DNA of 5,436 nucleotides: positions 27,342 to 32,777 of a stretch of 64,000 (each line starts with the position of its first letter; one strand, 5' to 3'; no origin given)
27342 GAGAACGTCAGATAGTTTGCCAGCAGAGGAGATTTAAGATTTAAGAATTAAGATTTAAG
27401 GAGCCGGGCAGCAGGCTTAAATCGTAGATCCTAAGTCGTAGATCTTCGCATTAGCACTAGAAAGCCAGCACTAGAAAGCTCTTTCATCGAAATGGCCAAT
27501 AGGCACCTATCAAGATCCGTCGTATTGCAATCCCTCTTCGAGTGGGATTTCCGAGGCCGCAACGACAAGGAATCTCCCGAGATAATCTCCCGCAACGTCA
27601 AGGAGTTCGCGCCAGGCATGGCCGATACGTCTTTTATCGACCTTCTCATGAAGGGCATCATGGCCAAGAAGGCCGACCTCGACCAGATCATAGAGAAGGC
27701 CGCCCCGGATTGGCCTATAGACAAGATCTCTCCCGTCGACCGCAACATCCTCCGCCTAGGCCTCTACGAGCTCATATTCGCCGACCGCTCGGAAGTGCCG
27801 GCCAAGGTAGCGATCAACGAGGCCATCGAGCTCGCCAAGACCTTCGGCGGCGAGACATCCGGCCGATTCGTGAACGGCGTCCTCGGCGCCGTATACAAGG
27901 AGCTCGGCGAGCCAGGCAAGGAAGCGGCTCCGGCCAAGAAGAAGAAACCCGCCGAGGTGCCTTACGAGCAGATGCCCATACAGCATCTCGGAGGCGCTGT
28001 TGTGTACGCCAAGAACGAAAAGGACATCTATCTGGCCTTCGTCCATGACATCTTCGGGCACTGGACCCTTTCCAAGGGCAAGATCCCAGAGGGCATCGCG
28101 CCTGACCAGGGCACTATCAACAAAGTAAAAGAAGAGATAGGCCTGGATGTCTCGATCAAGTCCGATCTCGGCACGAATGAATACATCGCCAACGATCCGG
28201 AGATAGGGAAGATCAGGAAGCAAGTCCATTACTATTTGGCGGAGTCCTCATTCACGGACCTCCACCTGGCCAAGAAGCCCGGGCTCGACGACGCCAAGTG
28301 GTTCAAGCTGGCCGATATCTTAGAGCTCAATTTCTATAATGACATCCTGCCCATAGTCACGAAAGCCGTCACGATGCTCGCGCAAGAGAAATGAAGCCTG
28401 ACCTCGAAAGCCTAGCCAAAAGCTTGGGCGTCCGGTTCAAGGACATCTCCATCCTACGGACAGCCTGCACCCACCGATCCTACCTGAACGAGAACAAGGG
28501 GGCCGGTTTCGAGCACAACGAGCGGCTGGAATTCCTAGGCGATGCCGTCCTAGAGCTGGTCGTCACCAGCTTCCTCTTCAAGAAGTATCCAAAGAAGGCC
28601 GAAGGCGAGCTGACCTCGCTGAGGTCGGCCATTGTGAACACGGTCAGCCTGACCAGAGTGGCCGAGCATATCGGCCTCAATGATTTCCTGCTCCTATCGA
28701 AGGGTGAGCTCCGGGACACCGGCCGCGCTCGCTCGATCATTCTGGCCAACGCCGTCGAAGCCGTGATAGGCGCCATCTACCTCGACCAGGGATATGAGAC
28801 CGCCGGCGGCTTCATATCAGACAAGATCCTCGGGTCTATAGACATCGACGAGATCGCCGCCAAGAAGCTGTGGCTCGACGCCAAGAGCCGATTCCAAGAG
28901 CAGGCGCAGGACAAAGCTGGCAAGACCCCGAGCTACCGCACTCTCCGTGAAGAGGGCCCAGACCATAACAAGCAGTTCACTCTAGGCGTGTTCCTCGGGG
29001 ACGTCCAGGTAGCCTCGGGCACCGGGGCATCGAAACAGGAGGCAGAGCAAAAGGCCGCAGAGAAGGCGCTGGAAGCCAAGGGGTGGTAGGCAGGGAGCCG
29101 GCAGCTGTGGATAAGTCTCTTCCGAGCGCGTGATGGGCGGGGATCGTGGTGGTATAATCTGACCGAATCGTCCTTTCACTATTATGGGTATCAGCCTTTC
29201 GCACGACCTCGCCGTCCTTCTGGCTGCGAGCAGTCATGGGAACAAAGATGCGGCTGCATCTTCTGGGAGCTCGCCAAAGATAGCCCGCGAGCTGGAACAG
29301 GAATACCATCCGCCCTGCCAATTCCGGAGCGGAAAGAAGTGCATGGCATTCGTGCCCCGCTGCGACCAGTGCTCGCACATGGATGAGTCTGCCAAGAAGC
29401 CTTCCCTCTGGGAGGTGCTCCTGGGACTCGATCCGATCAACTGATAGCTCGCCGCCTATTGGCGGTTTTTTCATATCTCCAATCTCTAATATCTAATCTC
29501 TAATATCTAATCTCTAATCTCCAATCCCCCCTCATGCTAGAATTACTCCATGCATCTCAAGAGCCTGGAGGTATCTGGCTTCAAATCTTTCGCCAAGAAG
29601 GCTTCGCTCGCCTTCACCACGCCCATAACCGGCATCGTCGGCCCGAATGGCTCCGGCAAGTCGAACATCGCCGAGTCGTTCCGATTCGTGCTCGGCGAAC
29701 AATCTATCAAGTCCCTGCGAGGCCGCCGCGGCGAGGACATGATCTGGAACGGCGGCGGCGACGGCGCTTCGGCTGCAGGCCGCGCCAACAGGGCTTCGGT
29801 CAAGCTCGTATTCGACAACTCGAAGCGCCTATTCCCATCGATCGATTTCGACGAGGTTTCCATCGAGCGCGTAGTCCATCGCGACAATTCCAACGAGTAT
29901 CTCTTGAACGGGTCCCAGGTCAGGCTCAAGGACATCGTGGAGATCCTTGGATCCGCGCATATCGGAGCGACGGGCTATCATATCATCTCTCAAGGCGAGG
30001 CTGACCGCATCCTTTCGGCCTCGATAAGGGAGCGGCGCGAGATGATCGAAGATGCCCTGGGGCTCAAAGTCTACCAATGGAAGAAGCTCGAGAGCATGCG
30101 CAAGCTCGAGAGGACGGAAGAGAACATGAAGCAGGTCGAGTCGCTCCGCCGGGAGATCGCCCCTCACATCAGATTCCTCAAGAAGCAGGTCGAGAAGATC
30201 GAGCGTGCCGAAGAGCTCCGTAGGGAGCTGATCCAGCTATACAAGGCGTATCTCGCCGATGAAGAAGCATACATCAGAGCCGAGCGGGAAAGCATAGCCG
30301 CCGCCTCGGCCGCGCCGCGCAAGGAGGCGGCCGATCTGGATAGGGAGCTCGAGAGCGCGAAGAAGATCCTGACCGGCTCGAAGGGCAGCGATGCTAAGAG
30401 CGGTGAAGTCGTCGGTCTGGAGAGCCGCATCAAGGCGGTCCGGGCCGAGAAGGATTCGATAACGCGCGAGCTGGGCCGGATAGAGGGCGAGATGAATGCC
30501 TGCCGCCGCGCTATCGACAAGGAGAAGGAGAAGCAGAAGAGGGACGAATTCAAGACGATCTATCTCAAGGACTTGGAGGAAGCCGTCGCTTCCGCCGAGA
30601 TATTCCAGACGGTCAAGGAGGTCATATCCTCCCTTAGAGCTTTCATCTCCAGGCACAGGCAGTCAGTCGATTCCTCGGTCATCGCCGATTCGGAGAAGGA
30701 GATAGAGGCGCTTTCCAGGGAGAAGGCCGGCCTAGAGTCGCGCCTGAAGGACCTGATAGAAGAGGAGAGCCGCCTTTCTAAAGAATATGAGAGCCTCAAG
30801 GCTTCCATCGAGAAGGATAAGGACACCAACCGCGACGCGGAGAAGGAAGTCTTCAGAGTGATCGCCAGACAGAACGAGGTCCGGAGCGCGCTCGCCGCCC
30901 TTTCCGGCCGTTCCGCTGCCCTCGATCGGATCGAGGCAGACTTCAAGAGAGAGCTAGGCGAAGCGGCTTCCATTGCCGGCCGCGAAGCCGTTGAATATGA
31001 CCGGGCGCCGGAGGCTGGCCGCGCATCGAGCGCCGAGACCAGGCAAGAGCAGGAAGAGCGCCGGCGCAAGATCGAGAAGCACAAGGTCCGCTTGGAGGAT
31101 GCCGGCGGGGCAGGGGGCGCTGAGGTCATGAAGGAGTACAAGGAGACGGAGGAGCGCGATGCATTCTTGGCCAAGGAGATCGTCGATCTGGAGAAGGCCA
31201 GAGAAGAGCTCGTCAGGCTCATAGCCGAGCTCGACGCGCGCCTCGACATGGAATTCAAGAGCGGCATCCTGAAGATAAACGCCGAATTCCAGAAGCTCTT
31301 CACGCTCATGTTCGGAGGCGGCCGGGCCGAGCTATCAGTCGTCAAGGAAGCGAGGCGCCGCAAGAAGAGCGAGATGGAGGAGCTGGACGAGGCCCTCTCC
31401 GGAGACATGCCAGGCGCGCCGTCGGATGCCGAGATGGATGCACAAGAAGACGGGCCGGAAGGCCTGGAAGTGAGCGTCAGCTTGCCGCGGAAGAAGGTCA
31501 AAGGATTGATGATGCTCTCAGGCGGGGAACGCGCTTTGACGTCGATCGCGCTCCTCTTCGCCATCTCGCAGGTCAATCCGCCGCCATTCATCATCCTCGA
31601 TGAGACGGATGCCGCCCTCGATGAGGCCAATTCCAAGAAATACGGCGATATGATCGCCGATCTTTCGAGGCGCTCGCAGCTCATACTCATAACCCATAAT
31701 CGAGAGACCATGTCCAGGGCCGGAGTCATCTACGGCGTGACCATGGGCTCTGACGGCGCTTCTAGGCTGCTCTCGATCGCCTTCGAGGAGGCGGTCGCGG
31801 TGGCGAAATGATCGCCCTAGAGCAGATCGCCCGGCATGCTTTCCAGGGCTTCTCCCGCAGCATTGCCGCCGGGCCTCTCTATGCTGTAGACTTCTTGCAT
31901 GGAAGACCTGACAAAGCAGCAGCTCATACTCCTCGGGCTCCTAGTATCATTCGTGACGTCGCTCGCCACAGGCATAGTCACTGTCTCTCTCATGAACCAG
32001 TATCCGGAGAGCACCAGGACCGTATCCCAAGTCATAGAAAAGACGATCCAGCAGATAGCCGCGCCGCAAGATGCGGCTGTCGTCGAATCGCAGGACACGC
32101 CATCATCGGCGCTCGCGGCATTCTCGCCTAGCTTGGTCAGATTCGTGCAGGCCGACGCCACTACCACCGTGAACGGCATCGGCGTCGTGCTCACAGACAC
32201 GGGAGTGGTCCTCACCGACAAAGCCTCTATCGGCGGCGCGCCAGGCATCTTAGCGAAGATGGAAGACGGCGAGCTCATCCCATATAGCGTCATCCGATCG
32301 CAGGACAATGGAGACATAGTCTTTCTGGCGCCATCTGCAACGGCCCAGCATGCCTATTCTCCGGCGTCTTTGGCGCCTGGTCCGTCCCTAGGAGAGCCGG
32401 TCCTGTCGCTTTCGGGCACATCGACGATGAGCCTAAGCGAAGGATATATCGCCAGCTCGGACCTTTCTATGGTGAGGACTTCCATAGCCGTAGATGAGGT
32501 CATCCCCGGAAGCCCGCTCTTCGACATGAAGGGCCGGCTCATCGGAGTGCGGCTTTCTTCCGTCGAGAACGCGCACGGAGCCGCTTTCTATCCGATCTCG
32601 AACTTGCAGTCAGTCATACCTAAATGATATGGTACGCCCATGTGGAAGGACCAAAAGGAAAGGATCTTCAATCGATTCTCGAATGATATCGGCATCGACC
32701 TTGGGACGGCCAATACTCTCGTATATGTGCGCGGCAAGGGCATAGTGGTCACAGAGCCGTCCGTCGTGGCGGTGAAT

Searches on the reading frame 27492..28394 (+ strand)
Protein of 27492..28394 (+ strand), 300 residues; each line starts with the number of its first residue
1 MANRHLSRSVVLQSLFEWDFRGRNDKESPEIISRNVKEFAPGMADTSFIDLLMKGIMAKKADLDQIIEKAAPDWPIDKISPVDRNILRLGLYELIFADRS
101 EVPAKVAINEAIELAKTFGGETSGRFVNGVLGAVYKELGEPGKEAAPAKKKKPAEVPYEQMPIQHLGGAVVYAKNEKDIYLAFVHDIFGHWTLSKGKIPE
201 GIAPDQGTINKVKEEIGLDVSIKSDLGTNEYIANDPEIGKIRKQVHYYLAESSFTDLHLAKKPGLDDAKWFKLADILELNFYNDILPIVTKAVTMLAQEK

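Call 9: search_protein_families(library=pfam, proteins=[window:27492-28394:+], max_evalue=0.001)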
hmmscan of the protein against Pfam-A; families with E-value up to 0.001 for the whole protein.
window:27492-28394:+ (300 aa): 2 families
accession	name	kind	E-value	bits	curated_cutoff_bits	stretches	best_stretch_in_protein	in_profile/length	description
PF01029.23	NusB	-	1e-34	120.3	23.1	1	7-136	3-133/133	NusB family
PF00293.34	NUDIX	-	5.6e-07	30.1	21.1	1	179-283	17-125/134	NUDIX domain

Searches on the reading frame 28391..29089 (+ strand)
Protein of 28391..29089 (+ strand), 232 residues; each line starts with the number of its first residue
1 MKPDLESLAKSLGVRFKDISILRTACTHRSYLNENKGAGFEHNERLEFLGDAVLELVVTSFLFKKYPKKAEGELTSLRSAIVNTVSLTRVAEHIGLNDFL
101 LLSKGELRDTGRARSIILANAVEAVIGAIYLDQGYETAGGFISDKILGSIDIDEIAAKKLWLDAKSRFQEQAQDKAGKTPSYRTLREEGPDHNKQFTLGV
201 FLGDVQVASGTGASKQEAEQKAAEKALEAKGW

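Call 9: search_protein_families(library=pfam, proteins=[window:28391-29089:+], max_evalue=0.001)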
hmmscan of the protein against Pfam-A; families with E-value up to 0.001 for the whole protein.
window:28391-29089:+ (232 aa): 5 families
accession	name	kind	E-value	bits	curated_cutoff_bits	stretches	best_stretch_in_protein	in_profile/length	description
PF14622.11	Ribonucleas_3_3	-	8.6e-40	136.3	35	1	18-148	1-126/128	Ribonuclease-III-like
PF00636.31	Ribonuclease_3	-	1e-26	94.1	27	1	44-134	1-102/102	Ribonuclease III domain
PF00035.32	dsrm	-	5e-18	65.9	23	1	164-228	1-64/66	Double-stranded RNA binding motif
PF22935.1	RM44_endonuclase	-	1.5e-09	38.5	27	1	11-129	12-139/139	Large ribosomal subunit protein mL44, endonuclease domain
PF24995.1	DSRM_2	-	6.5e-05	23.7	27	1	179-228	33-75/79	dsRNA binding domain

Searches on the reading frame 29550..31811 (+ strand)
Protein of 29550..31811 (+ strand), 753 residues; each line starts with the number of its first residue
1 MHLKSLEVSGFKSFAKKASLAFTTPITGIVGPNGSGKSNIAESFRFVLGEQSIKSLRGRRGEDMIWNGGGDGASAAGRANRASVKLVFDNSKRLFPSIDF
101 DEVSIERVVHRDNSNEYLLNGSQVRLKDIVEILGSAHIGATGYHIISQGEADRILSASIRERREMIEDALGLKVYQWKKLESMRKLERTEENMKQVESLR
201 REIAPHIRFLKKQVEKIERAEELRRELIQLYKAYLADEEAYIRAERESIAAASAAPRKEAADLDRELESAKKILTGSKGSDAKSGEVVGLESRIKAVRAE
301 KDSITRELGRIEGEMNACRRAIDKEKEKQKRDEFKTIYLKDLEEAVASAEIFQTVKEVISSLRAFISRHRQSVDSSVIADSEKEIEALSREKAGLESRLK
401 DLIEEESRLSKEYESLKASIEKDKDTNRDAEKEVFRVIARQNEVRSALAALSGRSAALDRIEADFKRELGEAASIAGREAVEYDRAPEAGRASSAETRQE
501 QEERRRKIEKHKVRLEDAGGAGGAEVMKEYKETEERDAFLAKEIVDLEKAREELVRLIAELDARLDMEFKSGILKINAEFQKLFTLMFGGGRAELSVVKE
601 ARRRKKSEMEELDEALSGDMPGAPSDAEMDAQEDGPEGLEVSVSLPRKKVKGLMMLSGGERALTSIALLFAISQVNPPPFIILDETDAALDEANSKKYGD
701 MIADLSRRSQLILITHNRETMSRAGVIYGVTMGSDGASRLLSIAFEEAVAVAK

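Call 8: search_protein_families(library=pfam, proteins=[window:29550-31811:+], max_evalue=0.001)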
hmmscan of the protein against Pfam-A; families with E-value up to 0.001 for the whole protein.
window:29550-31811:+ (753 aa): 5 families
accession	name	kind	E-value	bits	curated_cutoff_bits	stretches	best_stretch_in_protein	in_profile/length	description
PF02463.25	SMC_N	-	8.4e-63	212.2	40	1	2-738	1-219/220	RecF/RecN/SMC N terminal domain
PF13476.12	AAA_23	-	1.3e-17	65.5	27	1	5-203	1-193/201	AAA domain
PF13175.12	AAA_15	-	1.5e-09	38.4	32.1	1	1-436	1-288/374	AAA ATPase domain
PF13304.12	AAA_21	-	8.5e-08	33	27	1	26-50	1-25/304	AAA domain, putative AbiEii toxin, Type IV TA system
PF00005.33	ABC_tran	-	7e-07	30.4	25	0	26-154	13-117/137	ABC transporter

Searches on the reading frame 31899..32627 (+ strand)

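Call 9: search_protein_families(library=pfam, proteins=[window:31899-32627:+], max_evalue=0.001)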
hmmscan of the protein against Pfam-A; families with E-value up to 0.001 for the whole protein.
window:31899-32627:+ (242 aa): 1 family
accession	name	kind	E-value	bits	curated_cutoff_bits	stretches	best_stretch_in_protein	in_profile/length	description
PF13365.12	Trypsin_2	-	6.6e-08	33.8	27.6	1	93-217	1-144/144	Trypsin-like peptidase domain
